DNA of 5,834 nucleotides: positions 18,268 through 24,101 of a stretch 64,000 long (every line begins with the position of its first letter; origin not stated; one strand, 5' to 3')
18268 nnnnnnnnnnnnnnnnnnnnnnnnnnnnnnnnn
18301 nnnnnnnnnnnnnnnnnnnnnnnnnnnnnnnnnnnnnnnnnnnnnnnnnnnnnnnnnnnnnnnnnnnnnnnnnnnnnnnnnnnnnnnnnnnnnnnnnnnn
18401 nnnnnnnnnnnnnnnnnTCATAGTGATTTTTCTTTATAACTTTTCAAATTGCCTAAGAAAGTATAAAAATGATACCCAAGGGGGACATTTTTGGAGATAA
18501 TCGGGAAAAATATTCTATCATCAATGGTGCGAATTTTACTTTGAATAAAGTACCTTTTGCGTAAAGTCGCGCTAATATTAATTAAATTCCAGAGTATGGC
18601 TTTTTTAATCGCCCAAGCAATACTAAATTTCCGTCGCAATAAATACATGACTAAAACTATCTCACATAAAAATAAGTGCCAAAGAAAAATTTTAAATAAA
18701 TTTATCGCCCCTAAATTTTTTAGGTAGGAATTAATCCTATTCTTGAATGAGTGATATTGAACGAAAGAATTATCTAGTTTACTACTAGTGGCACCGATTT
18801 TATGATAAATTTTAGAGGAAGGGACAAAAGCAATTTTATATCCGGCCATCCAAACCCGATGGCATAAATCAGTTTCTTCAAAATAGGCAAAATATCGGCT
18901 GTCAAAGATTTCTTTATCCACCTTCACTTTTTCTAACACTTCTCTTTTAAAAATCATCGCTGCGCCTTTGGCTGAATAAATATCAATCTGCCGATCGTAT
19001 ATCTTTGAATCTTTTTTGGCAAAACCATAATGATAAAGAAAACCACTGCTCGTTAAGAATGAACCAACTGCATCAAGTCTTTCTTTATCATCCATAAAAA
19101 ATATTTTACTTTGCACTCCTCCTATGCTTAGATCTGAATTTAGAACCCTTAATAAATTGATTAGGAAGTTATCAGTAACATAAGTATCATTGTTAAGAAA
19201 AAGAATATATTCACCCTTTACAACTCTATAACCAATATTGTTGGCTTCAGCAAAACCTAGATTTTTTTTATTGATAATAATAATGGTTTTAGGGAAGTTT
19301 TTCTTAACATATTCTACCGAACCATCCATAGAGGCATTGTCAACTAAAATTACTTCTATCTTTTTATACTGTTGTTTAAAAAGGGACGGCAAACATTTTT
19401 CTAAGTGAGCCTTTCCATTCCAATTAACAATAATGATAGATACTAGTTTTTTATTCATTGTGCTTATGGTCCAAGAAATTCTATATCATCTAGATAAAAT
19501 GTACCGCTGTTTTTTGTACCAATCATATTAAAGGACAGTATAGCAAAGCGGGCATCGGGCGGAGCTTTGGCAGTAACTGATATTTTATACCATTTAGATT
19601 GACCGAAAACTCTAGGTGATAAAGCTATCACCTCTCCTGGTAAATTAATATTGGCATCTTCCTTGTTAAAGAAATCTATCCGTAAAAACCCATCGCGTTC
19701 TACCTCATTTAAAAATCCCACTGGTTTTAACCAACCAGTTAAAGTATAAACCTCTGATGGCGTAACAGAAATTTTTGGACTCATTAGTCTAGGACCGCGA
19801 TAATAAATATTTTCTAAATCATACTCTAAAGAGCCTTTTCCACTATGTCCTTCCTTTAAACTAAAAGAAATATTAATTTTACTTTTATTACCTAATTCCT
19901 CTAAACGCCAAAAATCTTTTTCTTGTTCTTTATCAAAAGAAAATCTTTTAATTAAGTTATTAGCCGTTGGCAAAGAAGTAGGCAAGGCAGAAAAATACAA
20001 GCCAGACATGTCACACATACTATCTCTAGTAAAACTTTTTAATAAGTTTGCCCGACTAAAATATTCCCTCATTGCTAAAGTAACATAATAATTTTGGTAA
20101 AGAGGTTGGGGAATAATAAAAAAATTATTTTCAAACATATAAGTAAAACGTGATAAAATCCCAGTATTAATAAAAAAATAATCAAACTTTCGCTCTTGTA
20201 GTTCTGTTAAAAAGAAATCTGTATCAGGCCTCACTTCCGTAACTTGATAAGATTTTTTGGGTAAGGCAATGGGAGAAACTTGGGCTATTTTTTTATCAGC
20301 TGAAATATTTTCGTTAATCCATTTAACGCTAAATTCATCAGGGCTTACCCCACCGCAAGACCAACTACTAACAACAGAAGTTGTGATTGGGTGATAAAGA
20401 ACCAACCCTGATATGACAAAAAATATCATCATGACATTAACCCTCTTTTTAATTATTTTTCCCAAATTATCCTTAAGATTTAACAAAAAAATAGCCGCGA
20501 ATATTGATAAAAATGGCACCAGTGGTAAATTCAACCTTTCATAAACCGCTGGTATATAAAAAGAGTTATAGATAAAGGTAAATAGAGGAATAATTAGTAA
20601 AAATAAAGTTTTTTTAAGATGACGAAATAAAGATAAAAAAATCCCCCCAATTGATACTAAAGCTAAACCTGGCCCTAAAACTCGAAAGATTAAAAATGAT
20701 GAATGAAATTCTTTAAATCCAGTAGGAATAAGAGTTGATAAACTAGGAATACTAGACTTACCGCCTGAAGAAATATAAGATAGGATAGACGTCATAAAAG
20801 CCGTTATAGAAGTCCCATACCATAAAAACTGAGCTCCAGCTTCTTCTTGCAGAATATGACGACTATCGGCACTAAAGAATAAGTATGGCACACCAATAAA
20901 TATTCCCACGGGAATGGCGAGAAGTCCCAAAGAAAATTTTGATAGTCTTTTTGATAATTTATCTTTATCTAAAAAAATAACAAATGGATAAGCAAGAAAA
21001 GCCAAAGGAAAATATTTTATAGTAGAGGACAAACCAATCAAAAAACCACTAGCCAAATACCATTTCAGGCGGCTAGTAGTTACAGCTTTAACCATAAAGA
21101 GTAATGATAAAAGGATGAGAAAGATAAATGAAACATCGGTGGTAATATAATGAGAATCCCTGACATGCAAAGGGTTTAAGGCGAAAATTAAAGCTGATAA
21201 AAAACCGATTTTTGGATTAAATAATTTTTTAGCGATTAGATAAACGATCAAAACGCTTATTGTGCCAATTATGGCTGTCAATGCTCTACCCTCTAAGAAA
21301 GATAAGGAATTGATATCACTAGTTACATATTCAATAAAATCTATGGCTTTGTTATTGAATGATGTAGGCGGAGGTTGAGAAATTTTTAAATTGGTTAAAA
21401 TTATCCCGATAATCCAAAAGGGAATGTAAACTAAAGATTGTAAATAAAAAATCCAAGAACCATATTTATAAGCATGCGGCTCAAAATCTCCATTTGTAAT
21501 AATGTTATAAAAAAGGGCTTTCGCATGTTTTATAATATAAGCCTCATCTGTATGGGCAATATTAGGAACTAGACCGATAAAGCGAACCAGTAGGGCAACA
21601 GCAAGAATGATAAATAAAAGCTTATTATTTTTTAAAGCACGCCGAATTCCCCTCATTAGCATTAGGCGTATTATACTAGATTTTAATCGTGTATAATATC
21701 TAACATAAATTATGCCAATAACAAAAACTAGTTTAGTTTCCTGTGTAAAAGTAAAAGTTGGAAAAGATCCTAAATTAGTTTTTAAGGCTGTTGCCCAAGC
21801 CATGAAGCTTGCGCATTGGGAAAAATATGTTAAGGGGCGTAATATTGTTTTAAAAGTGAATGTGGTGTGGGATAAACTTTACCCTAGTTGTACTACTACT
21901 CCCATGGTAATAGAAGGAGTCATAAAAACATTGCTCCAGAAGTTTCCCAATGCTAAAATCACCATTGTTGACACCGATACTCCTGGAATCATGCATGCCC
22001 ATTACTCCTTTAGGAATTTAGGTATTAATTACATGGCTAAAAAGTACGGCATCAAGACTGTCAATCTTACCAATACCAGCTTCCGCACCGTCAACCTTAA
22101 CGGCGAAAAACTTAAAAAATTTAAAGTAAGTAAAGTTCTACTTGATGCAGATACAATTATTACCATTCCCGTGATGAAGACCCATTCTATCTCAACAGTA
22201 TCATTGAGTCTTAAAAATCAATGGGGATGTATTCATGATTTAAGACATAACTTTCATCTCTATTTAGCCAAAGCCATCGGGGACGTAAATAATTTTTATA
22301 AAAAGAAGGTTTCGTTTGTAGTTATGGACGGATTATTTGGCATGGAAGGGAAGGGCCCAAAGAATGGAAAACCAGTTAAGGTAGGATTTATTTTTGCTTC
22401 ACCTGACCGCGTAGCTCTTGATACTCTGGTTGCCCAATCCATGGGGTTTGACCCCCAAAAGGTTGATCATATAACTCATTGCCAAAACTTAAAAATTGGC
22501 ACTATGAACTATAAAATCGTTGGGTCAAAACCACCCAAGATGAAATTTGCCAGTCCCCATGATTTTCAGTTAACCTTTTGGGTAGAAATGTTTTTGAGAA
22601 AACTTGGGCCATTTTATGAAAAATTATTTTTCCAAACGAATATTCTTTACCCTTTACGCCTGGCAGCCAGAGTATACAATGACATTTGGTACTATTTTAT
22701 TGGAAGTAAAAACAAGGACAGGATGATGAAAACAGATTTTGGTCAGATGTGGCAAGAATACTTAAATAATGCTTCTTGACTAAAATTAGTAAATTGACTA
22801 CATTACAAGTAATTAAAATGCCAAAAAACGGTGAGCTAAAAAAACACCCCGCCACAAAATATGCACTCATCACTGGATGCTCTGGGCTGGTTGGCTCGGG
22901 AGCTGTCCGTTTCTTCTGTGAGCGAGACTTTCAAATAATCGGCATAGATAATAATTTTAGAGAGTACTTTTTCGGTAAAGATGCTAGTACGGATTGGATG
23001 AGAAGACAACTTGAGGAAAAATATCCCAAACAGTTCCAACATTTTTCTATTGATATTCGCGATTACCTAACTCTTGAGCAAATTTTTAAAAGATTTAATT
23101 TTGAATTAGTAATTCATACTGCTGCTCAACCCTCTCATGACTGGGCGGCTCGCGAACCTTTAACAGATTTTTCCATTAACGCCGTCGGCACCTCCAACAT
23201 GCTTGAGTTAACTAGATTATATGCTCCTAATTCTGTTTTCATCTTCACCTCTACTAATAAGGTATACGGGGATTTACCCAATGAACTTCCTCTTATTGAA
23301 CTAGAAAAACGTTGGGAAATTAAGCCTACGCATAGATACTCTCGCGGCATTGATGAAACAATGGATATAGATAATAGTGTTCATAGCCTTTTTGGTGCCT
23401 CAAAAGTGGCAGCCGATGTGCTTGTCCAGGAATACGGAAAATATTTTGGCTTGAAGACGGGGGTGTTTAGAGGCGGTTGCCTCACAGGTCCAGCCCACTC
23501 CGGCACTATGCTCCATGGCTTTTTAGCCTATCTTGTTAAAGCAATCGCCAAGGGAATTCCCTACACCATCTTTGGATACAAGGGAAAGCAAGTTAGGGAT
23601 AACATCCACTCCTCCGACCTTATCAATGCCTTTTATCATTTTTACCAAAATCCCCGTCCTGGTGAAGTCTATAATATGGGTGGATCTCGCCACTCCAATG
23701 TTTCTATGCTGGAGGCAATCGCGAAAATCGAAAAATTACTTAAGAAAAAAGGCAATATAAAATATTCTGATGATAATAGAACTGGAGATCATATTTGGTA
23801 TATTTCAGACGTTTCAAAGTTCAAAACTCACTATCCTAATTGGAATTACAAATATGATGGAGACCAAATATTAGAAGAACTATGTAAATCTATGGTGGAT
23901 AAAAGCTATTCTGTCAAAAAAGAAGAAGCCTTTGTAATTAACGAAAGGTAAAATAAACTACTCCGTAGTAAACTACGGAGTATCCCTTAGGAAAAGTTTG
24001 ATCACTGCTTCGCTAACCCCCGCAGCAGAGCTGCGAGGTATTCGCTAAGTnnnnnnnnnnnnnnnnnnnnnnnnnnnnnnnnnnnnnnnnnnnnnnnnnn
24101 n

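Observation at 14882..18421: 1179-aa giant membrane protein with a roughly 650-aa extracytoplasmic domain and C-terminal anchor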

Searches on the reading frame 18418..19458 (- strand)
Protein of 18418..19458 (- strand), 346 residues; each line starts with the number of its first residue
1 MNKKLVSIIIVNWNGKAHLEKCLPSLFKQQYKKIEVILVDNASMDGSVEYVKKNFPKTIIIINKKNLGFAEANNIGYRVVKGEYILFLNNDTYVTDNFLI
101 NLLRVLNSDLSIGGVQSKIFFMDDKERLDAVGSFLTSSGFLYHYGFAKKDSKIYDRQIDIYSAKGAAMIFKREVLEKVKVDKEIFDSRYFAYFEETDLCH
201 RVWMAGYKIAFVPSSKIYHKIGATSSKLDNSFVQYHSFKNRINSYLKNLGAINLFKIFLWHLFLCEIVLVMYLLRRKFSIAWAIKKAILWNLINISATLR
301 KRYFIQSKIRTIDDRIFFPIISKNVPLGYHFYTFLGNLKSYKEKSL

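Call 3: search_protein_families(library=pfam, proteins=[window:18418-19458:-], max_evalue=1)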
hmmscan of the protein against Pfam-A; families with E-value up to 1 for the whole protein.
window:18418-19458:- (346 aa): 6 families
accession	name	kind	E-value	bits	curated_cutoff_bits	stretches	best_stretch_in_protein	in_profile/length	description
PF00535.33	Glycos_transf_2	-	2.9e-24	86.3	23.3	1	7-175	1-164/168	Glycosyl transferase family 2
PF13641.12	Glyco_tranf_2_3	-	1.4e-16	61.7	27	1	6-228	3-220/230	Glycosyltransferase like family 2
PF13632.12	Glyco_trans_2_3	-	1.8e-09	38.1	27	1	84-284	1-187/198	Glycosyl transferase family group 2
PF10111.15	Glyco_tranf_2_2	-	1.3e-05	25.3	27.3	1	16-106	12-106/276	Glycosyltransferase like family 2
PF14129.11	DUF4296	-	0.045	14.8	27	0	161-202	32-73/87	Domain of unknown function (DUF4296)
PF13506.12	Glyco_transf_21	-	0.17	11.8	21.7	1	75-180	24-119/174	Glycosyl transferase family 21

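Call 4: search_protein_families(library=ncbifam, proteins=[window:18418-19458:-], max_evalue=1)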
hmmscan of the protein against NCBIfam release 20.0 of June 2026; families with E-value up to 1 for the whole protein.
window:18418-19458:- (346 aa): 20 families
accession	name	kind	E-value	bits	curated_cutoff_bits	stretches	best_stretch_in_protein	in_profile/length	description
NF038299.1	EPS_HpsN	equivalog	3.6e-19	68.9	425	1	5-268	2-272/317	hormogonium polysaccharide biosynthesis glycosyltransferase HpsN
NF007482.0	PRK10073.1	equivalog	1.2e-18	67.2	423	1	3-126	5-131/334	glycosyltransferase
NF041875.1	EPS_EpsD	equivalog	5.2e-16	58.9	370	1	6-105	1-103/325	exopolysaccharide biosynthesis glycosyltransferase EpsD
TIGR03937.1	PgaC_IcaA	equivalog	6.1e-15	55.1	422.3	1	4-285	45-315/407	poly-beta-1,6-N-acetyl-D-glucosamine synthase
TIGR03965.1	mycofact_glyco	equivalog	5.1e-13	48.7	280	1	5-220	75-281/467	mycofactocin biosynthesis glycosyltransferase MftF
TIGR01556.1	rhamnosyltran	subfamily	2e-12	46.9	200.55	1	18-230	9-211/281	rhamnosyltransferase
TIGR04283.1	glyco_like_mftF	equivalog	3.7e-12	46.3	182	1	6-126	1-116/221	TIGR04283 family arsenosugar biosynthesis glycosyltransferase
NF038302.1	EPS_HpsE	equivalog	3.7e-12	45.9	300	1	7-224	4-227/307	hormogonium polysaccharide biosynthesis glycosyltransferase HpsE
NF047683.1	TeichurnBiosyTuaG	equivalog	1.2e-11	44.8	400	1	2-99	4-104/252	teichuronic acid biosynthesis protein TuaG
NF053739.1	GlytfEpsEBac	equivalog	3.7e-10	39.2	450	1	6-99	3-100/265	glycosyltransferase EpsE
NF041394.1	GtaseAglG_Halo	equivalog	1.6e-09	37.4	440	1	6-223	3-219/304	glucosyl-dolichyl phosphate glucuronosyltransferase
NF045692.1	OglycostaseCruG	equivalog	8.3e-09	34.8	600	1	6-217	43-253/386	2'-O-glycosyltransferase CruG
NF050050.1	ProtGlycPglI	equivalog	1.5e-08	34.4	500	1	5-185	3-175/306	GalNAc(5)-diNAcBac-PP-undecaprenol beta-1,3-glucosyltransferase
TIGR04009.1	wcaE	equivalog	2.9e-07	30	369.2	1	5-96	5-97/248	colanic acid biosynthesis glycosyltransferase WcaE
TIGR04195.1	S_glycosyl_SunS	equivalog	4.5e-07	29.1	350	1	9-97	62-147/421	SunS family peptide S-glycosyltransferase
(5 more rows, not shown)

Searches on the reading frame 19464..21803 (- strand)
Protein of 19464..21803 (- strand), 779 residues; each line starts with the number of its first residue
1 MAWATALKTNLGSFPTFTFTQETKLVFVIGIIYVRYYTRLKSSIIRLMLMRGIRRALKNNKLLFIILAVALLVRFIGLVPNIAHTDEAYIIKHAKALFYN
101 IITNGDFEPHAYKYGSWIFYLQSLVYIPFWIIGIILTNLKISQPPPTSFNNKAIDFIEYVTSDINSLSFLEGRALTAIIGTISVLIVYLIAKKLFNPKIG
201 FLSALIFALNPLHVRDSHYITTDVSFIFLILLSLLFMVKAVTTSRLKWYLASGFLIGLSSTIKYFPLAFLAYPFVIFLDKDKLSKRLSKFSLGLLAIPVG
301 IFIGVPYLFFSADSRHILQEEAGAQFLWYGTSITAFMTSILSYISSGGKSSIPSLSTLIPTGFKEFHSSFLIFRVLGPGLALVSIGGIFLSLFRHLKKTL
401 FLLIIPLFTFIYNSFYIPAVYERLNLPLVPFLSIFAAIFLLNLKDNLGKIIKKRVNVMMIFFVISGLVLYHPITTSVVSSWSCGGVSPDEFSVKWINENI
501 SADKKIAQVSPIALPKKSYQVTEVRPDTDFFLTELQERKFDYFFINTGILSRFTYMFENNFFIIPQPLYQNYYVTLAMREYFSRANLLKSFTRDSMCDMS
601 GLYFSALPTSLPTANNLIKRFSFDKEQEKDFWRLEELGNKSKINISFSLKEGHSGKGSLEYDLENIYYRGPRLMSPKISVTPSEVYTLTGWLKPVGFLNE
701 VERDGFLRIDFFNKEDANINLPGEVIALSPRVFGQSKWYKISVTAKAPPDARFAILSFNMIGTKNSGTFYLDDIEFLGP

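Call 3: search_protein_families(library=pfam, proteins=[window:19464-21803:-], max_evalue=1)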
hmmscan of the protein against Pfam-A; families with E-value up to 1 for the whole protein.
window:19464-21803:- (779 aa): 3 families
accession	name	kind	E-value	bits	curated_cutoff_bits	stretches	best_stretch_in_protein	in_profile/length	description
PF13231.12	PMT_2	-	8.9e-18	65.4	26.1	1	168-306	20-156/160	Dolichyl-phosphate-mannose-protein mannosyltransferase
PF02366.24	PMT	-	1.7e-11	44.6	22.7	1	165-305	78-236/245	Dolichyl-phosphate-mannose-protein mannosyltransferase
PF09594.16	GT87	-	0.00055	20.2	25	1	180-317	27-154/237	Glycosyltransferase family 87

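Call 4: search_protein_families(library=ncbifam, proteins=[window:19464-21803:-], max_evalue=1)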
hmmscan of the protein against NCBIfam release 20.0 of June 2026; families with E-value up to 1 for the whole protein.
window:19464-21803:- (779 aa): 3 families
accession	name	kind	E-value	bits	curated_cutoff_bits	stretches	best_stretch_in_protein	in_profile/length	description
TIGR03663.1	TIGR03663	subfamily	1.8e-07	30.6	126.25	2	167-282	68-185/435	flippase activity-associated protein Agl23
TIGR04154.1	archaeo_STT3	subfamily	0.00032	19.2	450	1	175-245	101-174/831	oligosaccharyl transferase, archaeosortase A system-associated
NF033675.1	NTTRR-F1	subfamily_domain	0.0023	18.1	70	1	677-777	52-153/155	NTTRR-F1 domain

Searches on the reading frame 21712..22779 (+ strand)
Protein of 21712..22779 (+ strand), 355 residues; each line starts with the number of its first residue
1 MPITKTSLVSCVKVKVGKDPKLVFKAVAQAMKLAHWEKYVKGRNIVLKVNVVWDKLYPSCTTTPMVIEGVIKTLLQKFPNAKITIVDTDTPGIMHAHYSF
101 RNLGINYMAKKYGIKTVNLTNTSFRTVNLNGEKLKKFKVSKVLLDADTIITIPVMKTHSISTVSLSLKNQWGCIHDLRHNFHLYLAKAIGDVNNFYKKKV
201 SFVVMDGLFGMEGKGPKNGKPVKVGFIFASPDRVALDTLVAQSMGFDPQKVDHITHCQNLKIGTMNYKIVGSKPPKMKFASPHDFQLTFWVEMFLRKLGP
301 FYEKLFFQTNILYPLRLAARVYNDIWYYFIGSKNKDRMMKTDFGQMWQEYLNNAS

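Call 13: search_protein_families(library=pfam, proteins=[window:21712-22779:+], max_evalue=0.001)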
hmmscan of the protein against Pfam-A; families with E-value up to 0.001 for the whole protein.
window:21712-22779:+ (355 aa): 1 family
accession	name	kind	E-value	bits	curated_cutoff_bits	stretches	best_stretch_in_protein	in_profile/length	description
PF04015.17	DUF362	-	7.1e-44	150.7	24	1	45-241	1-199/200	Domain of unknown function (DUF362)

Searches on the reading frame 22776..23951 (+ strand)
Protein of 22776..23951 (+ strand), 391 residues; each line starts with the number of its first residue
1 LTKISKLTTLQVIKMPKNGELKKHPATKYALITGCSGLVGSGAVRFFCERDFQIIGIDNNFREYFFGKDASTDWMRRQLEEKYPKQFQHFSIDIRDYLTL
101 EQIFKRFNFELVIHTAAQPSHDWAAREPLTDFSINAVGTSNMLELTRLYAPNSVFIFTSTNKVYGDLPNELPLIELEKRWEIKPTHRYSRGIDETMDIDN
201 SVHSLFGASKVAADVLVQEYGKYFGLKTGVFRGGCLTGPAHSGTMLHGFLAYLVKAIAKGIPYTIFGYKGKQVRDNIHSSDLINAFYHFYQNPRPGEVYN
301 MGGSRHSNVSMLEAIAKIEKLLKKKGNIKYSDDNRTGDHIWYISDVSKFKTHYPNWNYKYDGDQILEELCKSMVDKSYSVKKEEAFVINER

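Call 13: search_protein_families(library=pfam, proteins=[window:22776-23951:+], max_evalue=0.001)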
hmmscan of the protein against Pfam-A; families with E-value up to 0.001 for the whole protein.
window:22776-23951:+ (391 aa): 6 families
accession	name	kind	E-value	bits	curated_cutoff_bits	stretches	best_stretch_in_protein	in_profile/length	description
PF01370.27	Epimerase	-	8.4e-35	120.8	20.9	1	30-302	1-240/240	NAD dependent epimerase/dehydratase family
PF16363.11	GDP_Man_Dehyd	-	6e-29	102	27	1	31-368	1-331/332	GDP-mannose 4,6 dehydratase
PF07993.18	NAD_binding_4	-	1.2e-09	38.2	20.1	1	108-266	88-239/258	Male sterility protein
PF04321.23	RmlD_sub_bind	-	6.7e-09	35.7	27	1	31-164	4-105/287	RmlD substrate binding domain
PF02719.21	Polysacc_synt_2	-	5.2e-08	32.8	20.2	1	31-163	2-131/293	Polysaccharide biosynthesis protein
PF01073.25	3Beta_HSD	-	0.00021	20.9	22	1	31-186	1-142/280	3-beta hydroxysteroid dehydrogenase/isomerase family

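Call 54: search_protein_families(library=ncbifam, proteins=[window:22776-23951:+], max_evalue=0.00001)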
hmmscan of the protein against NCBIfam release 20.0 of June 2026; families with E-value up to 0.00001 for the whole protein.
window:22776-23951:+ (391 aa): 11 families
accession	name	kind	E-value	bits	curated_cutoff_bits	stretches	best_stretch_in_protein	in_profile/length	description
TIGR01181.1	dTDP_gluc_dehyt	equivalog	7e-32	110.8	365.1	1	30-371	2-309/321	dTDP-glucose 4,6-dehydratase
TIGR01179.1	galE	equivalog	3.1e-24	85.4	262.3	1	31-370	3-318/332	UDP-glucose 4-epimerase GalE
NF007490.0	PRK10084.1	subfamily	6e-22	78.1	649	1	31-351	4-313/361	dTDP-glucose 4,6-dehydratase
NF007582.0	PRK10217.1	equivalog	6.8e-20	71.4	698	2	203-349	157-308/355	dTDP-glucose 4,6-dehydratase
TIGR02622.1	CDP_4_6_dhtase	equivalog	6.9e-14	51.7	278.45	1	28-165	5-134/352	CDP-glucose 4,6-dehydratase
TIGR04180.1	EDH_00030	hypoth_equivalog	1.2e-13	50.8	475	1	31-335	2-268/297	NAD-dependent 4,6-dehydratase LegB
NF007956.0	PRK10675.1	subfamily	5.7e-13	48.7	394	1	30-358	3-314/338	UDP-glucose 4-epimerase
NF011728.1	PRK15181.1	equivalog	1.4e-11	44.1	760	1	26-175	14-155/348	Vi polysaccharide biosynthesis UDP-N-acetylglucosaminuronic acid C-4 epimerase TviC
TIGR02197.1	heptose_epim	equivalog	8.2e-09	35.1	274.6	0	31-169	2-123/316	ADP-glyceromanno-heptose 6-epimerase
TIGR01214.1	rmlD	equivalog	9.7e-07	28.2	224.05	1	31-164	3-104/285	dTDP-4-dehydrorhamnose reductase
NF041015.1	UDPsulfquin_syn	equivalog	7.2e-06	25.2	575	0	31-125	4-106/384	UDP-sulfoquinovose synthase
